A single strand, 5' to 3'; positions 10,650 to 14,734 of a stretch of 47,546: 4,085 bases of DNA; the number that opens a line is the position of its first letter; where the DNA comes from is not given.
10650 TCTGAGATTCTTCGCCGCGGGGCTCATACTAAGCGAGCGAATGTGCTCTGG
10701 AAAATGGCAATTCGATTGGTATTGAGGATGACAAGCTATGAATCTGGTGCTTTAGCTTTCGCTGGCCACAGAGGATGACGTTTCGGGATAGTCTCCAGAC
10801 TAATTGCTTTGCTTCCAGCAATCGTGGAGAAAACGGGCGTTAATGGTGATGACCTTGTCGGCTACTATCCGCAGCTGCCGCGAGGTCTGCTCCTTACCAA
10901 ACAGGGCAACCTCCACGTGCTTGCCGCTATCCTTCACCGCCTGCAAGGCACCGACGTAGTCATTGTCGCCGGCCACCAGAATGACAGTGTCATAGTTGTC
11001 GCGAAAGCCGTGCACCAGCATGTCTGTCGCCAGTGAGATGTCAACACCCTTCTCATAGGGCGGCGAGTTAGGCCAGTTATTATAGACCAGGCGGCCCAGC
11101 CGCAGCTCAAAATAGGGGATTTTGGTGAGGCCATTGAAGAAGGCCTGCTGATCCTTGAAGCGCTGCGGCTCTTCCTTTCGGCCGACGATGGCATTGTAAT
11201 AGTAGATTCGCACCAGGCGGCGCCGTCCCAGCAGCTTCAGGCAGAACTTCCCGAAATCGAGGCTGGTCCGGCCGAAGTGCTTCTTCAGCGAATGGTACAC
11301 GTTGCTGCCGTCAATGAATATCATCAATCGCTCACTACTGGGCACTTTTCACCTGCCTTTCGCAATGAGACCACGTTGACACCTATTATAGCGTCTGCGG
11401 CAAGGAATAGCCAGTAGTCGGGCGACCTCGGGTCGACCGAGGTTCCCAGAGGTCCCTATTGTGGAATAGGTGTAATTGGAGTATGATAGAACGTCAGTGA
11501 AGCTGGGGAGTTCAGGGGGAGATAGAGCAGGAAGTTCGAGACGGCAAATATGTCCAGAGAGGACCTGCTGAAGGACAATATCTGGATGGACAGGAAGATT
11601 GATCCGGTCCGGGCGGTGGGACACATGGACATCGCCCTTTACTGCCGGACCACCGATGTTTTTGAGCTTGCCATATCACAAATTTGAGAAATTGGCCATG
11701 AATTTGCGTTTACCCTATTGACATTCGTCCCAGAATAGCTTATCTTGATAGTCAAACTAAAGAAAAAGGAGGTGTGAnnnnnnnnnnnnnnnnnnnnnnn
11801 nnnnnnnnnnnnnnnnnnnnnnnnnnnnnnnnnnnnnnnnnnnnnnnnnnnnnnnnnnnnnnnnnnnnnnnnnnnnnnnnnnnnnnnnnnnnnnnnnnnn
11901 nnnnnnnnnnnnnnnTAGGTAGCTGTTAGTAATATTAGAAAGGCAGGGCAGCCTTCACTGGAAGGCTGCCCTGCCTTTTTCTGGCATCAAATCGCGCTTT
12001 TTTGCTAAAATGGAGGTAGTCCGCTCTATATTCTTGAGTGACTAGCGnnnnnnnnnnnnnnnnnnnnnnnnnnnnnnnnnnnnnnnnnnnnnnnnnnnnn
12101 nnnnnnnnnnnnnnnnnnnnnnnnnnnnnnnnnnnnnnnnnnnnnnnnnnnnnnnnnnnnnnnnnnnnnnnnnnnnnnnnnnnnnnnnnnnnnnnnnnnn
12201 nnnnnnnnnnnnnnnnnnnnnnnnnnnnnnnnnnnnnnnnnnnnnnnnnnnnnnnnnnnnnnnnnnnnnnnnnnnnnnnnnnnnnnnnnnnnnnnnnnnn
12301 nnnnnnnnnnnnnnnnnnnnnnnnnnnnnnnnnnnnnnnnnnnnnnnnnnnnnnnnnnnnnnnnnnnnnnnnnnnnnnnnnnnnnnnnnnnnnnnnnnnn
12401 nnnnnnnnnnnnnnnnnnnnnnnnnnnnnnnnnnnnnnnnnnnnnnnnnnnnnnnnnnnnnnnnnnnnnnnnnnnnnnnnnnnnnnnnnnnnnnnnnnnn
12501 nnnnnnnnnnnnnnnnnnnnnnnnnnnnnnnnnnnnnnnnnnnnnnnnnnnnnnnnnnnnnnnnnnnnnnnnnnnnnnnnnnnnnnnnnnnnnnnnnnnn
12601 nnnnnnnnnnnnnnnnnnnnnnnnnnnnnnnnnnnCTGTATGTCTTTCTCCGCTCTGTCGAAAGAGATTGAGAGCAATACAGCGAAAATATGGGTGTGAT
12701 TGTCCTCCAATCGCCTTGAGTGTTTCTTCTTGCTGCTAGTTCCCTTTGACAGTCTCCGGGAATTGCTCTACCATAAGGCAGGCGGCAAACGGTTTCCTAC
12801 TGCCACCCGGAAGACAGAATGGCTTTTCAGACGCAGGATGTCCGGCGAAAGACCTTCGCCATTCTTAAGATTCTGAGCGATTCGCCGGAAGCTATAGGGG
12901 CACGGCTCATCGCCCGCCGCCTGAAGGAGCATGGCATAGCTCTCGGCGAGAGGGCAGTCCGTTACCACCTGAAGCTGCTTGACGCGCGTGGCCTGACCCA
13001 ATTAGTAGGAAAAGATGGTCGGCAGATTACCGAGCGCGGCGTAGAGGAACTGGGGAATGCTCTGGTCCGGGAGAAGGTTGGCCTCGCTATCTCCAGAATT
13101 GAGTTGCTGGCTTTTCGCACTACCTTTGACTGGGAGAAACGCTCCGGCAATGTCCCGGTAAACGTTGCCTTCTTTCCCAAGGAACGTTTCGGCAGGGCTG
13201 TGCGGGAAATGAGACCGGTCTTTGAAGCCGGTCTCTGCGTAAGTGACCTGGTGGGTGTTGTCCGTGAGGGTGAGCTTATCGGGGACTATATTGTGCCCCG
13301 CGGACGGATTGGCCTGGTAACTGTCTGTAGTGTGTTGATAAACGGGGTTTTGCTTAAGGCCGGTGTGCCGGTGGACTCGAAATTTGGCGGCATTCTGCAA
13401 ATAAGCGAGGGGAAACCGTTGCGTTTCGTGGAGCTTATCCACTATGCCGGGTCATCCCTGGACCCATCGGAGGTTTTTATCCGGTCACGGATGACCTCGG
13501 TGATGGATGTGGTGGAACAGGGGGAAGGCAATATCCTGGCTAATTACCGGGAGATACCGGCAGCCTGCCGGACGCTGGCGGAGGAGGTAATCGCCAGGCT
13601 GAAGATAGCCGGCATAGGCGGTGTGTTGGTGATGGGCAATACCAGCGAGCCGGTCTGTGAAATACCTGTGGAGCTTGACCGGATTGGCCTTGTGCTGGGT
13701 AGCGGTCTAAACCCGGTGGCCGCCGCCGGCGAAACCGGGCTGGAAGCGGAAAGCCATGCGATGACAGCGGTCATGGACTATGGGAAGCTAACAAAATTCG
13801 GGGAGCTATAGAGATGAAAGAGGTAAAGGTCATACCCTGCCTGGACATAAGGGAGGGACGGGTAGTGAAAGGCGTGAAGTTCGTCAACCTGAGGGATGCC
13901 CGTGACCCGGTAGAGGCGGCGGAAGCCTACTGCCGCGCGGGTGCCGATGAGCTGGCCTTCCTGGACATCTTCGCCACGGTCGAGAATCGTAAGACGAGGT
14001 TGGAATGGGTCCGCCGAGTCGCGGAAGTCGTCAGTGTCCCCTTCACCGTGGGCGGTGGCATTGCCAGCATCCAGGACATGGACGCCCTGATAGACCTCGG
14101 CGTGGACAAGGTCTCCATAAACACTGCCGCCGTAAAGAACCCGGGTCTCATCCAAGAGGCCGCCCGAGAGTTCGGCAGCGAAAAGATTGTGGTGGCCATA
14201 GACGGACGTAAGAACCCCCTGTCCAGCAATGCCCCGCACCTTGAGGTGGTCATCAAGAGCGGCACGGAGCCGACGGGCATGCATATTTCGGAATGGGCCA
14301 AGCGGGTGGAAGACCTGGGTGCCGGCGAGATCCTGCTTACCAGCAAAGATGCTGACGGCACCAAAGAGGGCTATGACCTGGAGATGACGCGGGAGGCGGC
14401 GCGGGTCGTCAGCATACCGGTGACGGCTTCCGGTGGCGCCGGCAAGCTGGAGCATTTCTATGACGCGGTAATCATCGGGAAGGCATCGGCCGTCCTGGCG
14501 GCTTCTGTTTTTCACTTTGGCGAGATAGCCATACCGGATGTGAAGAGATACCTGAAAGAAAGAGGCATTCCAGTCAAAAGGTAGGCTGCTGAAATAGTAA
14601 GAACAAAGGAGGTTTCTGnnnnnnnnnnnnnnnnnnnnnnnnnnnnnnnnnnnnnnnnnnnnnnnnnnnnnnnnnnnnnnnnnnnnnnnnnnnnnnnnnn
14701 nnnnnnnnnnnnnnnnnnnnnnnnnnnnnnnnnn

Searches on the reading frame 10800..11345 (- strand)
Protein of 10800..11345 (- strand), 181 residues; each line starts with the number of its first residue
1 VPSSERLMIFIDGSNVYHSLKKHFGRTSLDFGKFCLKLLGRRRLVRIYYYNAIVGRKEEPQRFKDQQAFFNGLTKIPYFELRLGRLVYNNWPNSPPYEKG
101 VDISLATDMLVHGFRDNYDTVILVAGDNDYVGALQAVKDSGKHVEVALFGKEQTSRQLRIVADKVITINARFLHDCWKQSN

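Call 22: search_protein_families(library=pfam, proteins=[window:10800-11345:-], max_evalue=0.00001)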
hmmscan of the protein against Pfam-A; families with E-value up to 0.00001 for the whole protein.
window:10800-11345:- (181 aa): 1 family
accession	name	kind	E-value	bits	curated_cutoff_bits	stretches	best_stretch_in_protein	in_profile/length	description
PF01936.24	NYN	-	1.6e-26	94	24.2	1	6-168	1-144/145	NYN domain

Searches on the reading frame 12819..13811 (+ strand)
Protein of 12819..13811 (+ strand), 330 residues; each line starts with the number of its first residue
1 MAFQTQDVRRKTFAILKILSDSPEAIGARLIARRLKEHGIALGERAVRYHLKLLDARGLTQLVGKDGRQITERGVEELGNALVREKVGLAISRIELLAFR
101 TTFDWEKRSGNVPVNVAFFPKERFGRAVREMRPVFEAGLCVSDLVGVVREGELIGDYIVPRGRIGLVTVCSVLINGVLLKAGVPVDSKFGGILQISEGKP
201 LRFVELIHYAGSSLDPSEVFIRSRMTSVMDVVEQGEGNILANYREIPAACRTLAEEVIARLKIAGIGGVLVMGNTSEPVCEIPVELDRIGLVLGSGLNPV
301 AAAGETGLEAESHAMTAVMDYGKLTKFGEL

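Call 21: search_protein_families(library=pfam, proteins=[window:12819-13811:+], max_evalue=0.00001)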
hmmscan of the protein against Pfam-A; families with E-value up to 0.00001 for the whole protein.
window:12819-13811:+ (330 aa): 2 families
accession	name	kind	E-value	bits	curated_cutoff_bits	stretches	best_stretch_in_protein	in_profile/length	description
PF01995.21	NRD1_2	-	1.2e-80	270.6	25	1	87-325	1-237/238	NrpR regulatory domains NRD1 and 2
PF08461.16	HTH_12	-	6.5e-21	74.5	21.4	1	14-78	2-66/66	Ribonuclease R winged-helix domain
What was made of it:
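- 12819..13811 (+): NrpR-type nitrogen regulator (winged helix plus NRD1/2 domains). It heads the cluster. Pfam NRD1_2 at 270 bits and HTH_12 (call 21).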

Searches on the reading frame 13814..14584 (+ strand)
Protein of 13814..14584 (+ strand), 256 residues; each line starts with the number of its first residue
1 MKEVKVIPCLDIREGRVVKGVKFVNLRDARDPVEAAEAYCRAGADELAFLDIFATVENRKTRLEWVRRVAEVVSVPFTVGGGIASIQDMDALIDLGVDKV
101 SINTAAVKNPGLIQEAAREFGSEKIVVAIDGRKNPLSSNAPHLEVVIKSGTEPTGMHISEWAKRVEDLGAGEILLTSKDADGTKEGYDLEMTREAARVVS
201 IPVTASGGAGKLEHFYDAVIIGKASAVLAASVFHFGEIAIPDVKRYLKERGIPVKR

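Call 8: search_protein_families(library=pfam, proteins=[window:13814-14584:+])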
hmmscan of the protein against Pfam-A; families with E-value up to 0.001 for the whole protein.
window:13814-14584:+ (256 aa): 5 families
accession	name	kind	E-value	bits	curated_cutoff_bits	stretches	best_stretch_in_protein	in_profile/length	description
PF00977.27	His_biosynth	-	1.3e-79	267.3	23.6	1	5-238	1-227/228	Histidine biosynthesis protein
PF01207.24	Dus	-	1.6e-07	31.2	20.4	1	30-117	138-227/311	Dihydrouridine synthase (Dus)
PF02581.23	TMP-TENI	-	1.3e-05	25.1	27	0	36-103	108-177/180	Thiamine monophosphate synthase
PF03060.21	NMO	-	2.9e-05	24.1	28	0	60-105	179-224/331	Nitronate monooxygenase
PF05690.20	ThiG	-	0.00075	19.3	23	0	65-109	166-210/247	Thiazole biosynthesis protein ThiG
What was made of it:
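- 13814..14584 (+): HisF-like (beta/alpha)8 protein, starting 2 nt after the nrpR stop. Its place in the cluster is conserved only in Dehalococcoidia. Pfam His_biosynth at 267 bits (call 8).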
